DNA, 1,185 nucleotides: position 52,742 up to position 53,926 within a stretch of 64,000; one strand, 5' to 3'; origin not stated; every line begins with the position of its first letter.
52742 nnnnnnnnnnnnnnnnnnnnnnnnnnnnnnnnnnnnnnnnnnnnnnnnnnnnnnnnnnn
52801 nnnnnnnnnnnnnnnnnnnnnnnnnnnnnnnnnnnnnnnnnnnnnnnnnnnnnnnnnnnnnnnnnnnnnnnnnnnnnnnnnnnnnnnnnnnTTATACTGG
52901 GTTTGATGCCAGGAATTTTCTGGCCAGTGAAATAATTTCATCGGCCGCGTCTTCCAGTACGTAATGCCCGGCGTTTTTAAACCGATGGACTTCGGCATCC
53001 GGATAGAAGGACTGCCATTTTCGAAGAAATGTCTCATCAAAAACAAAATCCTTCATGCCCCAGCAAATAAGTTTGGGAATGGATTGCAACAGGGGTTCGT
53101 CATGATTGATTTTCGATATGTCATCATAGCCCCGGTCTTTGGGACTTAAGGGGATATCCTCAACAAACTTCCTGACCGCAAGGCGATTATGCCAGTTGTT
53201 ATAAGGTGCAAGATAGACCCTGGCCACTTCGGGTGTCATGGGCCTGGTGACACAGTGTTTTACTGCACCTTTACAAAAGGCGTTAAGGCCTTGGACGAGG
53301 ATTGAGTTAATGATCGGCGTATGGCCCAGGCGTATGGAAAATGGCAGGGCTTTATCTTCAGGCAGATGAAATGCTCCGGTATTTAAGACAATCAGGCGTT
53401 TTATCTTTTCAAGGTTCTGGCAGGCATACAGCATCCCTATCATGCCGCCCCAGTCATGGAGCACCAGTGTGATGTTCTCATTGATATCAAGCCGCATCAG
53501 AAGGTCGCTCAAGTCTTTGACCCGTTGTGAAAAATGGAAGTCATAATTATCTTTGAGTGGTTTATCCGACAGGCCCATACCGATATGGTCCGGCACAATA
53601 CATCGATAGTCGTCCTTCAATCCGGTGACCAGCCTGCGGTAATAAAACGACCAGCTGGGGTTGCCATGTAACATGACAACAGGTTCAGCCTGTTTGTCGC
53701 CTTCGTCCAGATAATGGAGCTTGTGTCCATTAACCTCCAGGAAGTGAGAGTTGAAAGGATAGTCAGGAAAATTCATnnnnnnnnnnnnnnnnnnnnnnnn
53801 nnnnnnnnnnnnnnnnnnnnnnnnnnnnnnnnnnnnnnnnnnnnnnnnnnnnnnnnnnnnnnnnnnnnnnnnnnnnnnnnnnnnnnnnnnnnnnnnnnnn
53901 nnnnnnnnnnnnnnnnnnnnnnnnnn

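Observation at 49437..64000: PUFA-synthase (pfa-like), oleABCD and an Sfp-type PPTase arranged as one co-directional gene train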

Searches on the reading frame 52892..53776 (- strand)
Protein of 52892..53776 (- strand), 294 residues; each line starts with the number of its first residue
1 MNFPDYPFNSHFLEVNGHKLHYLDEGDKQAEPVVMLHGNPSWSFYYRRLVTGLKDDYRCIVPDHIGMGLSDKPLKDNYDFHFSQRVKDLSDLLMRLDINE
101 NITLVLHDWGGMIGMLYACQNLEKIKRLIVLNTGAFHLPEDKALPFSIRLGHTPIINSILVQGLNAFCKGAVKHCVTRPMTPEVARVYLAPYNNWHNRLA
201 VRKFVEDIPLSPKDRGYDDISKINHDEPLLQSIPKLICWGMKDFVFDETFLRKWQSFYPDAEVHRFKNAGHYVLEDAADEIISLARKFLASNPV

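Call 3: search_protein_families(library=pfam, proteins=[window:52892-53776:-], max_evalue=0.001)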
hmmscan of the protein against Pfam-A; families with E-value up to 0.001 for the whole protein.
window:52892-53776:- (294 aa): 3 families
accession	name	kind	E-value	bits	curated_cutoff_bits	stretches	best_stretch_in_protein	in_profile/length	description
PF00561.26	Abhydrolase_1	-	4.1e-27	95.8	25.8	2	32-139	2-109/245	alpha/beta hydrolase fold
PF12697.13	Abhydrolase_6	-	1.2e-15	59.2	26.3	1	33-282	1-215/217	Alpha/beta hydrolase family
PF12146.15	Hydrolase_4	-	6.3e-07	29.4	27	1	32-139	6-114/239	Serine aminopeptidase, S33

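Call 4: search_protein_families(library=ncbifam, proteins=[window:52892-53776:-], max_evalue=0.001)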
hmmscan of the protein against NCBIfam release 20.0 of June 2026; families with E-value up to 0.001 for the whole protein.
window:52892-53776:- (294 aa): 19 families
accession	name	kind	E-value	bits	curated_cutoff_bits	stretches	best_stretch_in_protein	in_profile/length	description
NF002938.0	PRK03592.1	equivalog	7.7e-46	156.8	241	1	7-290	9-290/298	haloalkane dehalogenase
NF002043.0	PRK00870.1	subfamily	9.3e-46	156.6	265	1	2-291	13-300/302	haloalkane dehalogenase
NF002873.0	PRK03204.1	equivalog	3.9e-40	138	466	1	6-283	12-279/286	haloalkane dehalogenase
NF045632.1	hydroxlase_HsaD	equivalog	7.2e-19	67.8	400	1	10-136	14-140/290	4,5:9,10-diseco-3-hydroxy-5,9,17-trioxoandrosta-1(10),2-diene-4-oate hydrolase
NF050089.1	i_nPHAscl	equivalog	1.3e-16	60.5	300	1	16-134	5-118/288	intracellular short-chain-length polyhydroxyalkanoate depolymerase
TIGR01250.1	pro_imino_pep_2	subfamily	6.9e-14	52.1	167.65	1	13-133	7-129/288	proline iminopeptidase-family hydrolase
TIGR03343.1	biphenyl_bphD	equivalog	2.1e-12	46.9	462.15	1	18-135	20-136/282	2-hydroxy-6-oxo-6-phenylhexa-2,4-dienoate hydrolase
TIGR02427.1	protocat_pcaD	equivalog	3.3e-12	46.3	255.85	1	19-135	1-114/251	3-oxoadipate enol-lactonase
NF011457.0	PRK14875.1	equivalog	4.9e-12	45.5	307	1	12-131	114-229/372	acetoin dehydrogenase dihydrolipoyllysine-residue acetyltransferase subunit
NF004514.1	PRK05855.1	equivalog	4.9e-12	45.2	455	1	14-112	6-103/578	SDR family oxidoreductase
TIGR03611.1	RutD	equivalog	9e-12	44.9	238.5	1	25-133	8-113/258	pyrimidine utilization protein D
TIGR03056.1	bchO_mg_che_rel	equivalog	2.4e-11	43.2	172.55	1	10-130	8-124/278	alpha/beta fold hydrolase BchO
NF045948.1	ProImpepThrmp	equivalog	3.7e-11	43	500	1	11-132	5-127/291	proline iminopeptidase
NF045945.1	ProImpepLactob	equivalog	4.3e-11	42.8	400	1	24-132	19-130/293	proline iminopeptidase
TIGR03695.1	menH_SHCHC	equivalog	2.5e-10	40.2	208.55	1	31-133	3-104/252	2-succinyl-6-hydroxy-2,4-cyclohexadiene-1-carboxylate synthase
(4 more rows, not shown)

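Call 68: search_solved_structures(query=window:52892-53776:-, max_evalue=1e-10)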
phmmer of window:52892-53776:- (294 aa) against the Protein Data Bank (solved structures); distinct sequences matched with E-value up to 1e-10: 141 (the best 60 are shown).
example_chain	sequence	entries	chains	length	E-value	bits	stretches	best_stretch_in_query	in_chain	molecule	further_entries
8ooh_A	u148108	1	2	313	2.8e-39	138.6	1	6-290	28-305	Alpha/beta fold hydrolase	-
8ckp_D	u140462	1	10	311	4.7e-39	137.8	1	6-144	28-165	Alpha/beta fold hydrolase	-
5flk_A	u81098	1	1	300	2.8e-37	132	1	6-286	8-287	DHAA101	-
3g9x_A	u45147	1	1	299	2.4e-36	128.9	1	6-286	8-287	Haloalkane dehalogenase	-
4e46_A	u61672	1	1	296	2.8e-36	128.7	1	6-286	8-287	Haloalkane dehalogenase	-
4hzg_A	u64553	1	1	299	2.9e-36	128.7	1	6-286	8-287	Haloalkane dehalogenase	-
1cqw_A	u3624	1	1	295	5.7e-36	127.7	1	6-285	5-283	HALOALKANE DEHALOGENASE; 1-CHLOROHEXANE HALIDOHYDROLASE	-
1bn6_A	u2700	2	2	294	6e-36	127.6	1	6-284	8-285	HALOALKANE DEHALOGENASE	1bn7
4fwb_A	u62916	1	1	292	1.6e-35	126.2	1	6-285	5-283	Haloalkane dehalogenase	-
3rk4_A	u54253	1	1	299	1.7e-35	126.1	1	6-285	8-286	Haloalkane dehalogenase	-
4f5z_A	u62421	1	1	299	2.4e-35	125.7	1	6-286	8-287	Haloalkane dehalogenase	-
6xtc_A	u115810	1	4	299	4.6e-35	124.7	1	6-286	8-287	Haloalkane dehalogenase variant DhaA177 domain-swapped dimer type-3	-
3fwh_A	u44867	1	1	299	8.7e-35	123.8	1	6-286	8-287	Haloalkane dehalogenase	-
3fbw_A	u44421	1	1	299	1e-34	123.6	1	6-286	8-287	Haloalkane dehalogenase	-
6sp5_A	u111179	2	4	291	4.3e-34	121.6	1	6-284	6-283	Haloalkane dehalogenase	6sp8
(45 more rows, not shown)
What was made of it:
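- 52892..53776 (-): OleB, a haloalkane-dehalogenase-like alpha/beta hydrolase that acts as beta-lactone decarboxylase (294 aa). Calls 3, 4 and 68.
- On OleBCD: The dehalogenase models and structures are the best matches (calls 4, 68).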
